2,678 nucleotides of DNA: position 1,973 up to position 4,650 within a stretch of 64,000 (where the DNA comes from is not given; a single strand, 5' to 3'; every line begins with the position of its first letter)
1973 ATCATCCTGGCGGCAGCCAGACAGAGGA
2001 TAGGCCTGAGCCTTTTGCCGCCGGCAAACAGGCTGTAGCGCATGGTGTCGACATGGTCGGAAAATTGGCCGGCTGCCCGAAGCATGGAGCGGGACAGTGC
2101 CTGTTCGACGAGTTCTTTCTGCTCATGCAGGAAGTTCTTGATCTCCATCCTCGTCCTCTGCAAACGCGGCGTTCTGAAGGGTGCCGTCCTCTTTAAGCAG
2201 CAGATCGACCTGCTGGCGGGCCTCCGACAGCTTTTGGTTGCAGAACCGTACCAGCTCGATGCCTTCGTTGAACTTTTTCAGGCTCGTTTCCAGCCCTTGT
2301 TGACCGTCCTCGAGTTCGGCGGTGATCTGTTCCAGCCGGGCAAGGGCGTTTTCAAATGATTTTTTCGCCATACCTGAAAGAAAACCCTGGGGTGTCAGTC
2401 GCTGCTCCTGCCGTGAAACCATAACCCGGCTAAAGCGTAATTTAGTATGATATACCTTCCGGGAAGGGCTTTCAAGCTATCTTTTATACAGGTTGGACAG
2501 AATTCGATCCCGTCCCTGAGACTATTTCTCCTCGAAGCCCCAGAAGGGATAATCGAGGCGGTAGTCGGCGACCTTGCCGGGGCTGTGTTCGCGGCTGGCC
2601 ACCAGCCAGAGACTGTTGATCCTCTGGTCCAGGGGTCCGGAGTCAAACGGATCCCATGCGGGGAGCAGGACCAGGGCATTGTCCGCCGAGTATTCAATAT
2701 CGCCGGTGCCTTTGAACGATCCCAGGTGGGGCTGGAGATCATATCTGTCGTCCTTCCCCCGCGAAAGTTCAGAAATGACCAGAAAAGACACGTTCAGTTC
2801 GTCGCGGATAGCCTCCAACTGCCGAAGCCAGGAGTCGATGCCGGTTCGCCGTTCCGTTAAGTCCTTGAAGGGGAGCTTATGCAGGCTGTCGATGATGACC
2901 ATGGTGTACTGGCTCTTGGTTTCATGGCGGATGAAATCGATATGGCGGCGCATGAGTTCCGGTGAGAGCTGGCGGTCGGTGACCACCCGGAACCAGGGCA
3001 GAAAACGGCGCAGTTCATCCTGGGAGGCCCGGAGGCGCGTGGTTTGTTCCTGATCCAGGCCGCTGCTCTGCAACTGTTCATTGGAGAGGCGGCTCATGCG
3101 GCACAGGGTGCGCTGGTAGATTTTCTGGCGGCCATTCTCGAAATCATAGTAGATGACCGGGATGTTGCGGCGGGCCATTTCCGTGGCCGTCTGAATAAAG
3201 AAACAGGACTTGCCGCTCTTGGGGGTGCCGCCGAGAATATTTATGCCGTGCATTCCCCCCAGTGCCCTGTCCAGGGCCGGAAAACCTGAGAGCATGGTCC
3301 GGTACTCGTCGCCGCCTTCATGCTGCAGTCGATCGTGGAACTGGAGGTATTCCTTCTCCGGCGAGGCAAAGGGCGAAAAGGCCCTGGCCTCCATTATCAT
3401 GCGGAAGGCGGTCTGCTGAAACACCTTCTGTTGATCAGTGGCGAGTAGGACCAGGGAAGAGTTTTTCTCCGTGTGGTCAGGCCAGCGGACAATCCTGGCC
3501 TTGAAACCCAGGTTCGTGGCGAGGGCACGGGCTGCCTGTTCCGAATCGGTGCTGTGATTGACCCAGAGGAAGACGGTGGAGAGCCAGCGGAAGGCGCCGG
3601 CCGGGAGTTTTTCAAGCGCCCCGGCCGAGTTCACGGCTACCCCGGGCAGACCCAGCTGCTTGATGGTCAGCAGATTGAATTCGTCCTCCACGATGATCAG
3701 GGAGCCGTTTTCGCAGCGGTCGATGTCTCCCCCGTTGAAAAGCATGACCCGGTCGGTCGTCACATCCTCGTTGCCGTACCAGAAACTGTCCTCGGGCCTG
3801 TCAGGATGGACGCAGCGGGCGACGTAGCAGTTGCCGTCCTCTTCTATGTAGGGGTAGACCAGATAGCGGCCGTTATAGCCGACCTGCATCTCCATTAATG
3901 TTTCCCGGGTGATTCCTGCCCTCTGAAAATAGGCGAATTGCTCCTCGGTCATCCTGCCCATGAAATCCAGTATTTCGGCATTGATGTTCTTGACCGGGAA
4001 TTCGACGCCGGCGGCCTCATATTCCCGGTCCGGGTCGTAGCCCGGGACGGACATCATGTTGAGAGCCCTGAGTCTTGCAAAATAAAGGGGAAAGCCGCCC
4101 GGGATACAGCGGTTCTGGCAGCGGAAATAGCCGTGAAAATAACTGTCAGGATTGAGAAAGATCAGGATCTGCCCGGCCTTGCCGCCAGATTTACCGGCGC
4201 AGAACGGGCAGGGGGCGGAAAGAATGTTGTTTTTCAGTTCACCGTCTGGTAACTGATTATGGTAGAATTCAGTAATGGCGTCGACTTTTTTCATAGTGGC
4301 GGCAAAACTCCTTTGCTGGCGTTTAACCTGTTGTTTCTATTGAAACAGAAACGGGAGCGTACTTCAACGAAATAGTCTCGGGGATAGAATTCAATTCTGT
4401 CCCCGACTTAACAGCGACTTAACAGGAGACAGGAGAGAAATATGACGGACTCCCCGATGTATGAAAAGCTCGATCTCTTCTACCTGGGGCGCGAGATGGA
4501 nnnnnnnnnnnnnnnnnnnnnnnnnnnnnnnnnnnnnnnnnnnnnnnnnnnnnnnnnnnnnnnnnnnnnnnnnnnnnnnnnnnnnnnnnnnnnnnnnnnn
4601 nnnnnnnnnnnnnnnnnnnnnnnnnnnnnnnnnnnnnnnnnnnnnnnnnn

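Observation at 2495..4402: Primase-helicase-like gene bracketed by a 34-bp inverted repeat (28/34): a single-gene cassette with transposon-like geometry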

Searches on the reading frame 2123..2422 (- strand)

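Call 6: search_protein_families(library=pfam, proteins=[window:2123-2422:-], max_evalue=0.1)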
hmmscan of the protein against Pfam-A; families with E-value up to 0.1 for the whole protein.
window:2123-2422:- (99 aa): 5 families
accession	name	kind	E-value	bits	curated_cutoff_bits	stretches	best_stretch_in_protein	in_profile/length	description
PF02609.21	Exonuc_VII_S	-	1.9e-19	69.8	24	1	23-73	1-51/52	Exonuclease VII small subunit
PF22310.2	NMB0315_dom_I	-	0.042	14.6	27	1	67-97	45-75/83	NMB0315-like, domain I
PF15011.11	CA109-like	-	0.044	14.1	27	1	19-86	41-111/161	Ribosome biogenesis protein C1orf109-like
PF18375.7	CDH1_2_SANT_HL1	-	0.049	14.8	34.4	1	21-71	16-63/91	CDH1/2 SANT-Helical linker 1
PF06144.19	DNA_pol3_delta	-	0.083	13.3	21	0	32-78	71-117/124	DNA polymerase III, delta subunit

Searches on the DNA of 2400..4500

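Call 43: search_rna_families(source=window, start=2400, end=4500, threshold=evalue, max_evalue=10)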
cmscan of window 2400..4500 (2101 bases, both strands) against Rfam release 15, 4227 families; matches with E-value up to 10: 3.
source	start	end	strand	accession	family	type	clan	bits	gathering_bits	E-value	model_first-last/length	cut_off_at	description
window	3022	3126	-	RF02421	Bp1_684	Gene; sRNA;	-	17.3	44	0.93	1-113/113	no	Burkholderia sRNA Bp1_Cand684_SIPHT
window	4289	4377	-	RF00046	snoR30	Gene; snRNA; snoRNA; CD-box;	CL00073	16.9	60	3.2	1-96/96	no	Small nucleolar RNA R30/Z108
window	3082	3168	+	RF02089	CLRN1-AS1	Gene; lncRNA;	-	11.4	48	9.1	1-79/79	no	CLRN1 antisense RNA 1 conserved region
